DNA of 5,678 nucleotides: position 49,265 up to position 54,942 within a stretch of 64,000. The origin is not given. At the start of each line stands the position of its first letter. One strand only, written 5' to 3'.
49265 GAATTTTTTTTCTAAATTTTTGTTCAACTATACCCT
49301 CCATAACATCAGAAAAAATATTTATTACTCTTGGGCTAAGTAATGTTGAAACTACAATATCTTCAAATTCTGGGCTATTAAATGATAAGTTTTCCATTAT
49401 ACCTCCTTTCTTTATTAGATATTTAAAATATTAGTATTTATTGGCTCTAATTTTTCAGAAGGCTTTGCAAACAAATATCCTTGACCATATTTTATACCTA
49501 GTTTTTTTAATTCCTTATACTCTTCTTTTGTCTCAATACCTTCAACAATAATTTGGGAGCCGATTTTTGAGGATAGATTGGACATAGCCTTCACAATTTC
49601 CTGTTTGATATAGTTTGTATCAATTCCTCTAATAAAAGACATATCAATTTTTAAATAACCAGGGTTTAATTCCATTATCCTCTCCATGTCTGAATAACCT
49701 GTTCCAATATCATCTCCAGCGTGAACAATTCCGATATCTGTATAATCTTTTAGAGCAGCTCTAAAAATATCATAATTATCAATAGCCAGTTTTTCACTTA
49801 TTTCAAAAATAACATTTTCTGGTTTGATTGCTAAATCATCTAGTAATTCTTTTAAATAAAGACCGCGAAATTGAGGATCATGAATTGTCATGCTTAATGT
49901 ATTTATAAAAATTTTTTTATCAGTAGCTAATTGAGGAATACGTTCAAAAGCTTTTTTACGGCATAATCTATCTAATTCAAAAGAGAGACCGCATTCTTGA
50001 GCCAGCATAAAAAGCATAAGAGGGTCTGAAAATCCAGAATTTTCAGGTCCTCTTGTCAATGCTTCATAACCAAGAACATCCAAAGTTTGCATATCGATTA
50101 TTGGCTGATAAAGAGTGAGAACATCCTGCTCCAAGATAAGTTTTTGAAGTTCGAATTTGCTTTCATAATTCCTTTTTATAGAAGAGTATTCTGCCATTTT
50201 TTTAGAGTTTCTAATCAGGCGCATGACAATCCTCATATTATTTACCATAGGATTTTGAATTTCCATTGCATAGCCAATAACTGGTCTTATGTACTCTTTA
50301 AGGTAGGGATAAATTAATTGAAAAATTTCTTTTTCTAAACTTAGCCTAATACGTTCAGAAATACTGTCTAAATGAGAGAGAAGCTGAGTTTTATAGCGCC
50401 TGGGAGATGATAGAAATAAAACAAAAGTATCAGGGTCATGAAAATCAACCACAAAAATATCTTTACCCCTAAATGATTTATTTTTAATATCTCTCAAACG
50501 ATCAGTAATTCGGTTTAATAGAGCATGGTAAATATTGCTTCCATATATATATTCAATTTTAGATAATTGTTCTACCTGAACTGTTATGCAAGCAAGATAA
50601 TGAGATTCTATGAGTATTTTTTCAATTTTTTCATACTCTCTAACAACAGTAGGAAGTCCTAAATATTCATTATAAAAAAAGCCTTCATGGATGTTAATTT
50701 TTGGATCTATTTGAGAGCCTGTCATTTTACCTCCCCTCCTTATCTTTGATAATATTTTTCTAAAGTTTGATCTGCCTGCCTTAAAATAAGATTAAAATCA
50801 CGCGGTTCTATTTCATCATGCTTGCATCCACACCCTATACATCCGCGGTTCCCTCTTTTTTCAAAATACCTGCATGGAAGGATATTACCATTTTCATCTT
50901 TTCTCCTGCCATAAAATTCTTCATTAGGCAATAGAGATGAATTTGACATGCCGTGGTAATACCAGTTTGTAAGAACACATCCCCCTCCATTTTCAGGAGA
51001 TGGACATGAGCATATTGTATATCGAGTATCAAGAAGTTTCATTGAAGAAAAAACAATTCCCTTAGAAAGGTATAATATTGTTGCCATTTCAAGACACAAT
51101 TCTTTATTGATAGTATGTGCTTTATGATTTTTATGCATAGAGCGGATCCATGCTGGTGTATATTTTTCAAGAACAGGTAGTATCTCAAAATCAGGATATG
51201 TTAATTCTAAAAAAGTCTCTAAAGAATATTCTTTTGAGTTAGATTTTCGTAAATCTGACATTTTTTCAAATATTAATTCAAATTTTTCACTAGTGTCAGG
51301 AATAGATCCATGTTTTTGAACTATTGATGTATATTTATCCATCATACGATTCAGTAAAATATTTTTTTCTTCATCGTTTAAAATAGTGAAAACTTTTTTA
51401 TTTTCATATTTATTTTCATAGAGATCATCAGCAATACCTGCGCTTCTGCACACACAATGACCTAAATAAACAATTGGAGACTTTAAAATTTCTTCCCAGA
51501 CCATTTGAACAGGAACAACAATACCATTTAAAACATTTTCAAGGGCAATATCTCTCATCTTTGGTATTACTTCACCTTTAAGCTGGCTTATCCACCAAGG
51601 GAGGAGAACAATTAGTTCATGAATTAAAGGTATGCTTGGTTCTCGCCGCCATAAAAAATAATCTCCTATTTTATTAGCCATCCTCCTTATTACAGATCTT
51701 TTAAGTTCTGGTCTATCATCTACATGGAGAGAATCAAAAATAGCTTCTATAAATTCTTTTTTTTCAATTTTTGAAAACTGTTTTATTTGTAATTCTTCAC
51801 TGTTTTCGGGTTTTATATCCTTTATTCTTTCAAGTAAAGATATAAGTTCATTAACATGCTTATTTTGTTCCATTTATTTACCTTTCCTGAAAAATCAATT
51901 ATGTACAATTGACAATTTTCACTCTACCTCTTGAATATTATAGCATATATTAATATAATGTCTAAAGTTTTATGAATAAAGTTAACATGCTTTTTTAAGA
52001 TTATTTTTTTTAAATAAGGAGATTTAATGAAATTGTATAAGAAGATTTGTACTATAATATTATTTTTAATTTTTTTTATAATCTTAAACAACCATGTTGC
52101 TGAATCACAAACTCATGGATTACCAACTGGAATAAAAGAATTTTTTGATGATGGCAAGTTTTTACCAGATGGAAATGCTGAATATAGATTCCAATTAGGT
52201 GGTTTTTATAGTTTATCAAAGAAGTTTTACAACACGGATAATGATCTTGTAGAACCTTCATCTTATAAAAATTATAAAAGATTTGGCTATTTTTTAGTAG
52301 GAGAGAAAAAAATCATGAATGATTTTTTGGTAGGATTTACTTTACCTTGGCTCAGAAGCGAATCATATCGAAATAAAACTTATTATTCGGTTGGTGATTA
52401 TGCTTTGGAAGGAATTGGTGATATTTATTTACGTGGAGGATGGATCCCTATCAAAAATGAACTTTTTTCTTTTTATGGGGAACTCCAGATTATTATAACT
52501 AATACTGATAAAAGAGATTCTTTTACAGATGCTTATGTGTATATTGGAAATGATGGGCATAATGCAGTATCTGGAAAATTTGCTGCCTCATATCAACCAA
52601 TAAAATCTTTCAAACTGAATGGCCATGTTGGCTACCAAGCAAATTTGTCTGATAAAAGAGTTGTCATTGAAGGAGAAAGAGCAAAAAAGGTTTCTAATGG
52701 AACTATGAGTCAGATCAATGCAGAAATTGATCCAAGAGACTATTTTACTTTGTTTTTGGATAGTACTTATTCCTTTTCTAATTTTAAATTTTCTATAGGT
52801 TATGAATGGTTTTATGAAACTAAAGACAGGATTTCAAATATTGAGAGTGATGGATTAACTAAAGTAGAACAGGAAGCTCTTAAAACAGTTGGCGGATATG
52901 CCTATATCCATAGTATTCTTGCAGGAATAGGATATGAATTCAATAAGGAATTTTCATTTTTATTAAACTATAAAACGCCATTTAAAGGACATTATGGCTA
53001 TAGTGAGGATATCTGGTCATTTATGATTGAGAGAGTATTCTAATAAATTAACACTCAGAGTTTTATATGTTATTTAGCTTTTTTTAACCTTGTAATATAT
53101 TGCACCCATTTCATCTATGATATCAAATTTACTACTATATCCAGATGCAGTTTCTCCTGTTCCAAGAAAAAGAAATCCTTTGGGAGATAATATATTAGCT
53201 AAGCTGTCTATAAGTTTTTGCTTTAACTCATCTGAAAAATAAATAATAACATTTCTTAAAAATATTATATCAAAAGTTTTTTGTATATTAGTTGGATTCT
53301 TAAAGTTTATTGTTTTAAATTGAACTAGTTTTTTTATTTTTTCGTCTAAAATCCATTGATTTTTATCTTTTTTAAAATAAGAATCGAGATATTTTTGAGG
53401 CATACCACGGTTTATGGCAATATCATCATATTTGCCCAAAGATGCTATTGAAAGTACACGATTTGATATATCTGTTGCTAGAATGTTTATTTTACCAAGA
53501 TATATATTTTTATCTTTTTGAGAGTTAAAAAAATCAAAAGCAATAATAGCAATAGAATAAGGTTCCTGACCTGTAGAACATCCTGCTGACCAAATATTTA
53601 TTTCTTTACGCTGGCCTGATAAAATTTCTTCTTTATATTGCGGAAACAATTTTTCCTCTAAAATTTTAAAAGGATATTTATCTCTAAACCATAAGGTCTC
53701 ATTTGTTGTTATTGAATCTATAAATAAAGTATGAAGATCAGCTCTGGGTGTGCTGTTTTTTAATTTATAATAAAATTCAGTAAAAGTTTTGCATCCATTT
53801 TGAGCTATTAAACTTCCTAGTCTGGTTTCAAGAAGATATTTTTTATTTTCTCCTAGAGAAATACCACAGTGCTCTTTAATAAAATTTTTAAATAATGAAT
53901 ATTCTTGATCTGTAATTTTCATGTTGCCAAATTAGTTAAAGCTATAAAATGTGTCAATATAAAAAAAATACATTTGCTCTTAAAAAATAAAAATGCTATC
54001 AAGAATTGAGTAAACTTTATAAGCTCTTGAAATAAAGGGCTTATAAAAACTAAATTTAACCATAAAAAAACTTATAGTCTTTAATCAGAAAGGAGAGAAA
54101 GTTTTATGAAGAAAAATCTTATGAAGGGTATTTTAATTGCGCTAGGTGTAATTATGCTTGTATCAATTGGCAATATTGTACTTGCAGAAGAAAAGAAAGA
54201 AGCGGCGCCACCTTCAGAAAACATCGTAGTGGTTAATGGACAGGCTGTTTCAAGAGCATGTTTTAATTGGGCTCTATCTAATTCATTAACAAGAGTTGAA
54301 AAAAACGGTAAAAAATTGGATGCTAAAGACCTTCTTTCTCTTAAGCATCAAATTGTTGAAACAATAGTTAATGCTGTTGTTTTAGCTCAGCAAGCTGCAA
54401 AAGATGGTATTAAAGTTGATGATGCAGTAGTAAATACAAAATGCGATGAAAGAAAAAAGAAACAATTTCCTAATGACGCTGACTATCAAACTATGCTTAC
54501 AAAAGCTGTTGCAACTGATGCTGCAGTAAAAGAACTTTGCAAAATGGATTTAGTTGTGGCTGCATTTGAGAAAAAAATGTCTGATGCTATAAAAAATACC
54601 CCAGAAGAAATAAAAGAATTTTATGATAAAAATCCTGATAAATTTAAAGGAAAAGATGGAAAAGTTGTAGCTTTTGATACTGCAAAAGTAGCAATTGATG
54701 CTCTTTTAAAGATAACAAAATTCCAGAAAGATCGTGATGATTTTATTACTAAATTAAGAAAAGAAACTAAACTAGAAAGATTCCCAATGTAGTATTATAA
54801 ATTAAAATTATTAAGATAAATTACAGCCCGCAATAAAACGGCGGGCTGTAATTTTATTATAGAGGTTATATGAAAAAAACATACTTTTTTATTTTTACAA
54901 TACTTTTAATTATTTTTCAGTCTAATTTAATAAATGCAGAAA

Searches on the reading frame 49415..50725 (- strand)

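Call 52: search_protein_families(library=pfam, proteins=[window:49415-50725:-], max_evalue=0.00001)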
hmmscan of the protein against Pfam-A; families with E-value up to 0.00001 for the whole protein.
window:49415-50725:- (436 aa): 1 family
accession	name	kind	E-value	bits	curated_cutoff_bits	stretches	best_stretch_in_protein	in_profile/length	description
PF00563.25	EAL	-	4.1e-50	170.8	31.3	1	193-422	4-236/236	EAL domain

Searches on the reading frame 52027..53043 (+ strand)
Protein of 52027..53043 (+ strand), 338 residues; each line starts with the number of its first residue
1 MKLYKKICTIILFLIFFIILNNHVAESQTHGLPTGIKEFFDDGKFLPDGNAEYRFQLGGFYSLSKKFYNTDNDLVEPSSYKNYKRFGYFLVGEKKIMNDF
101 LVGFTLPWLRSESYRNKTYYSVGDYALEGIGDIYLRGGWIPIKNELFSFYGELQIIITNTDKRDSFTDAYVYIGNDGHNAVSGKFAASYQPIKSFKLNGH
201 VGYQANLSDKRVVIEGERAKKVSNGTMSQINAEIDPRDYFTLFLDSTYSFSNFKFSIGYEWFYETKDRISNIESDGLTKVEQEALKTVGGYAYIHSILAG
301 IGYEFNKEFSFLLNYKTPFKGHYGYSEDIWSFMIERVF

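Call 52: search_protein_families(library=pfam, proteins=[window:52027-53043:+], max_evalue=0.00001)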
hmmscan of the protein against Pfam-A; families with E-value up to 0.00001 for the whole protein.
window:52027-53043:+ (338 aa): 1 family
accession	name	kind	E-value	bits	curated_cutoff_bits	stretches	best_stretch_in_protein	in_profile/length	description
PF13557.12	Phenol_MetA_deg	-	1.4e-08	35.5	22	1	91-317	35-223/242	Putative MetA-pathway of phenol degradation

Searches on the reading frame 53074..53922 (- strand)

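Call 52: search_protein_families(library=pfam, proteins=[window:53074-53922:-], max_evalue=0.00001)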
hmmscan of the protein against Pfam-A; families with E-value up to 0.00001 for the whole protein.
window:53074-53922:- (282 aa): 2 families
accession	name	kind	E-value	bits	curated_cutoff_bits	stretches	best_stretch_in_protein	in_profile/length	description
PF01739.24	CheR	-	5.2e-50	170.1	27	1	74-269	1-189/195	CheR methyltransferase, SAM binding domain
PF03705.20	CheR_N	-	3.7e-14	52.6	27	1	6-56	1-51/53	CheR methyltransferase, all-alpha domain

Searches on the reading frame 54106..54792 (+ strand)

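Call 52: search_protein_families(library=pfam, proteins=[window:54106-54792:+], max_evalue=0.00001)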
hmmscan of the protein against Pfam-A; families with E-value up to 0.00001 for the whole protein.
window:54106-54792:+ (228 aa): 2 families
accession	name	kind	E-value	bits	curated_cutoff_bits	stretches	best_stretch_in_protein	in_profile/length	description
PF13624.11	SurA_N_3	-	3.9e-12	46.7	27.2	1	9-151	14-158/162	SurA-like N-terminal domain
PF13623.11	SurA_N_2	-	2.9e-10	40.6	28.5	1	8-115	14-121/145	SurA-like N-terminal domain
